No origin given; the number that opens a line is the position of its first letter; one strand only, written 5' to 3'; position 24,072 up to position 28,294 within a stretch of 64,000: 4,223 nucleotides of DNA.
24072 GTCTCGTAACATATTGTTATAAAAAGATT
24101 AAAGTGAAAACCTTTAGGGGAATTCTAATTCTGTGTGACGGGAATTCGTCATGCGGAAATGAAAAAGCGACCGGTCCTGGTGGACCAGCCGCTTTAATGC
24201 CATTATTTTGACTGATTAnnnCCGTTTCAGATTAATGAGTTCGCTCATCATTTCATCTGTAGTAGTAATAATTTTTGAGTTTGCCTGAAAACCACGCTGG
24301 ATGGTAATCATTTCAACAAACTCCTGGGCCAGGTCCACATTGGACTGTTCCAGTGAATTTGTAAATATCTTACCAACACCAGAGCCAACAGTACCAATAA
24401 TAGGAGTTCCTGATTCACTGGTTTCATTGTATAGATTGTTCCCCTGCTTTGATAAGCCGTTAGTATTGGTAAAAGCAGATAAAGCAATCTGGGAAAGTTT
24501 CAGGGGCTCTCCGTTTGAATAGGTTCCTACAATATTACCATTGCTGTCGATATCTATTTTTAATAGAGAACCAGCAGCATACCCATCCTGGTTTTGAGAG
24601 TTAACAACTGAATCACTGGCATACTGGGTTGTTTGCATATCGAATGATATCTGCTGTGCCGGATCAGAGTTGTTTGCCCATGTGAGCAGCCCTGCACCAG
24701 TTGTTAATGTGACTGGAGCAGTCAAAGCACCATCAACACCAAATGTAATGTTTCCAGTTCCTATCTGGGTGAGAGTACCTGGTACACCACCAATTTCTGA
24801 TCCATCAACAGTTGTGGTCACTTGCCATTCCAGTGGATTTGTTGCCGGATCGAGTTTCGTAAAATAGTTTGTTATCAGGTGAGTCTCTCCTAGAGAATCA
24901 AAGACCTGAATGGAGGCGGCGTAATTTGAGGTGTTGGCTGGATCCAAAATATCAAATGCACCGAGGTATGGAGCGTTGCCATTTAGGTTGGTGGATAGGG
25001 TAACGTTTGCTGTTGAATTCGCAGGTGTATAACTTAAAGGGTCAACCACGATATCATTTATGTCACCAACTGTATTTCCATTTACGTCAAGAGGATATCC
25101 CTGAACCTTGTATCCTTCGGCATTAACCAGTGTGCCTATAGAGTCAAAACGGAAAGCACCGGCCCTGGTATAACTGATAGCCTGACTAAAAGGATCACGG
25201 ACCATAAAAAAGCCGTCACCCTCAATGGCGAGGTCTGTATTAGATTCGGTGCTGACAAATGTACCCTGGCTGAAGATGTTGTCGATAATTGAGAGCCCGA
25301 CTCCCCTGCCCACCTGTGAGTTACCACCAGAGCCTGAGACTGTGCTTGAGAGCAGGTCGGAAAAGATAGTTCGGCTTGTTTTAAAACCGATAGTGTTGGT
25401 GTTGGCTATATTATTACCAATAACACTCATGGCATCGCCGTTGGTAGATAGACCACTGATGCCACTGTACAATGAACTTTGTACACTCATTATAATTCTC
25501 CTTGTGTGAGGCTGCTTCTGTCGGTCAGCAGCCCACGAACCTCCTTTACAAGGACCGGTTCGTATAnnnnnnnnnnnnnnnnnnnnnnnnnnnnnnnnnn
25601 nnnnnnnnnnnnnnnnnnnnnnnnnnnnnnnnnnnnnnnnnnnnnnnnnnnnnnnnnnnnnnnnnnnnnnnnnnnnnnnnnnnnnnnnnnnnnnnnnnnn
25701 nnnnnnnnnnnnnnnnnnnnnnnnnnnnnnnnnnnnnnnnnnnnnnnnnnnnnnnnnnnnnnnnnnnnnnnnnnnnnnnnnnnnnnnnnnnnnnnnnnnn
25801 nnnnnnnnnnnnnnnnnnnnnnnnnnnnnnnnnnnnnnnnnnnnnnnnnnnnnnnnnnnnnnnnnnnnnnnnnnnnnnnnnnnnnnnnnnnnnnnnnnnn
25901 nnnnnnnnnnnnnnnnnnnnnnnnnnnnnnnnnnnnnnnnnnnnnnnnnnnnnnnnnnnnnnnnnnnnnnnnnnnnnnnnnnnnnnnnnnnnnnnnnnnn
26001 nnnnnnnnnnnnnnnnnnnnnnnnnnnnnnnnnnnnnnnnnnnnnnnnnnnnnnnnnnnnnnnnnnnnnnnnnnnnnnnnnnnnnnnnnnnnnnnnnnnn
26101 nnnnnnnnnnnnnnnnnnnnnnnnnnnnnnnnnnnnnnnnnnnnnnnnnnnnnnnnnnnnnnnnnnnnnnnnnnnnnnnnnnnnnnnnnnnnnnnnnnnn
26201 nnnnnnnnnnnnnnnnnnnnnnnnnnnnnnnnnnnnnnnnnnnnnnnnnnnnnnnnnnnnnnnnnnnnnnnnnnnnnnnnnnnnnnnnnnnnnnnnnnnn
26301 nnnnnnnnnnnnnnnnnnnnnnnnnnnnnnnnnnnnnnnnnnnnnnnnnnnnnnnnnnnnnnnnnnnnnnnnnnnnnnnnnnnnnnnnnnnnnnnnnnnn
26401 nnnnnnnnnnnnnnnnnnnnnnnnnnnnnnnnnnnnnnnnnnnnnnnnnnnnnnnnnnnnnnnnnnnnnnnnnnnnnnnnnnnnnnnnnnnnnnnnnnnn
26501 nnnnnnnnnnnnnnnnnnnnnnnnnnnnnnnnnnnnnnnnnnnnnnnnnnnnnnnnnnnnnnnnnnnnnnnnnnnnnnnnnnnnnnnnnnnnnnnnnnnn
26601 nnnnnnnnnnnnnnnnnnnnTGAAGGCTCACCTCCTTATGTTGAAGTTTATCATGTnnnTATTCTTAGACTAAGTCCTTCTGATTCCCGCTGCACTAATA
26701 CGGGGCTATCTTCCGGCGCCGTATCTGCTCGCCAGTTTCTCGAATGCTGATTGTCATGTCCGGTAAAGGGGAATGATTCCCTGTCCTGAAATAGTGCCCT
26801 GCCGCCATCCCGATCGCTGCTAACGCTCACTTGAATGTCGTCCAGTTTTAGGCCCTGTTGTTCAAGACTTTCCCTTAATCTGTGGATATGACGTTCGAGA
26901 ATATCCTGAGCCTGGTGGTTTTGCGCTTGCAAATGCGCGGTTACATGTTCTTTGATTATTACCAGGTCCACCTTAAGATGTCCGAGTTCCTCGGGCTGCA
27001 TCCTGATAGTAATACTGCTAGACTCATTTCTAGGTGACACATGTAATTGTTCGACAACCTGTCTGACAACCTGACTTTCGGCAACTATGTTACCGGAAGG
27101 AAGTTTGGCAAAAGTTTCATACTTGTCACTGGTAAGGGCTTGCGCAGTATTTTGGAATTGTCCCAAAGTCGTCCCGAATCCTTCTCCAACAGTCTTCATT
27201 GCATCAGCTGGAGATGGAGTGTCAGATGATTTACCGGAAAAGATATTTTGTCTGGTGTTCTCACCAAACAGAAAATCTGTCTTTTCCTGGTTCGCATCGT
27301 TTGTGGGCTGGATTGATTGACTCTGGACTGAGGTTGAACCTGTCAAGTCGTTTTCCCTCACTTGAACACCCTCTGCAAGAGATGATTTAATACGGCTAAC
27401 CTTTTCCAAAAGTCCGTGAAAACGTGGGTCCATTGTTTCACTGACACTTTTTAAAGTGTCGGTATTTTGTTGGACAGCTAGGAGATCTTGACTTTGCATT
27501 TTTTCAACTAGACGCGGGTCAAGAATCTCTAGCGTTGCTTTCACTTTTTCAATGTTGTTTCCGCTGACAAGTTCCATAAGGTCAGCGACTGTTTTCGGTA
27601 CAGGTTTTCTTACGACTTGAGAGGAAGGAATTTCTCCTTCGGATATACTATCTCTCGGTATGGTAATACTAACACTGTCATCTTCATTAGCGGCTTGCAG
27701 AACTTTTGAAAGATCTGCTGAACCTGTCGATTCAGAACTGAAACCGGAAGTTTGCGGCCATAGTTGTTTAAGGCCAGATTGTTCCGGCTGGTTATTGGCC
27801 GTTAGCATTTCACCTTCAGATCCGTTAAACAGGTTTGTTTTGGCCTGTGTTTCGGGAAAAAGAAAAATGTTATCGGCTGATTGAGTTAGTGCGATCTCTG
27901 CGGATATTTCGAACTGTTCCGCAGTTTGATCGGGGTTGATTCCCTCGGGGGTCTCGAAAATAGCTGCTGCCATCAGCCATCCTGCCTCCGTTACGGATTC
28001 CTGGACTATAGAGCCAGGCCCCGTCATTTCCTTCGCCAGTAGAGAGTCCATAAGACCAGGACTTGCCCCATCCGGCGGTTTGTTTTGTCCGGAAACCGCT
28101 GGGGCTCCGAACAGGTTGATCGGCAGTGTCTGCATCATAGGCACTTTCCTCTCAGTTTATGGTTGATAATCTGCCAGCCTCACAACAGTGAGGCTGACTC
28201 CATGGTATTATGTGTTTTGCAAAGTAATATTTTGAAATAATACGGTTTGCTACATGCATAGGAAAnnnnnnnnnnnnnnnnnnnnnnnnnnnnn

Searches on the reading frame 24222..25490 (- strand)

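Call 40: search_protein_families(library=pfam, proteins=[window:24222-25490:-], max_evalue=0.00001)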
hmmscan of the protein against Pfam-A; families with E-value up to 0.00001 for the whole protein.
window:24222-25490:- (423 aa): 4 families
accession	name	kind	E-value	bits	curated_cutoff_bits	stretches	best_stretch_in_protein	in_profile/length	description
PF07559.19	FlgE_D2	-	2.8e-25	89.9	22.7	1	168-304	1-142/142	Flagellar basal body protein FlaE D2 domain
PF06429.18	Flg_bbr_C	-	1e-17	63.8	23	1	379-421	4-46/46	Flagellar basal body rod FlgEFG protein C-terminal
PF22692.1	LlgE_F_G_D1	-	6.2e-15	55.6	27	1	88-151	1-49/64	Flagellar hook protein FlgE/F/G D1 domain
PF00460.25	Flg_bb_rod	-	4.4e-08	33.4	20.7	1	7-37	1-31/31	Flagella basal body rod protein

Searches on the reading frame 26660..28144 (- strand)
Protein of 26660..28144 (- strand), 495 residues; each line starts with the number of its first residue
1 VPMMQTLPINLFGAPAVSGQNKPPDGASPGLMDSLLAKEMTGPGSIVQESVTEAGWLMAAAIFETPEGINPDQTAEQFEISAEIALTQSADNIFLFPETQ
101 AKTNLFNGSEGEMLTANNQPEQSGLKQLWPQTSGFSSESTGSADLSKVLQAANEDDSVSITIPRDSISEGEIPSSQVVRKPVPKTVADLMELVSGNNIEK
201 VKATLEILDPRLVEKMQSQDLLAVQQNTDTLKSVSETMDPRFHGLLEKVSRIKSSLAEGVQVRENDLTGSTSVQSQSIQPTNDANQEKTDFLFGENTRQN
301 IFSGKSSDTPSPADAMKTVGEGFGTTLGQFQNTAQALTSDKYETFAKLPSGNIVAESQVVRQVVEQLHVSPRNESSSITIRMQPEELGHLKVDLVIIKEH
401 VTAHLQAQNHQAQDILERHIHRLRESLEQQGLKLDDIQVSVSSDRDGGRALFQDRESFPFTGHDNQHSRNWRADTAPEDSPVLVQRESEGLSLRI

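Call 40: search_protein_families(library=pfam, proteins=[window:26660-28144:-], max_evalue=0.00001)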
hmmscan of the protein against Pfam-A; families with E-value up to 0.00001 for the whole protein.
window:26660-28144:- (495 aa): 1 family
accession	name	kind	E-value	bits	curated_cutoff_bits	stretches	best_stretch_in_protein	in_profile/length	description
PF02120.21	Flg_hook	-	1.7e-21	76.3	29.8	1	366-446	3-83/85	Flagellar hook-length control protein FliK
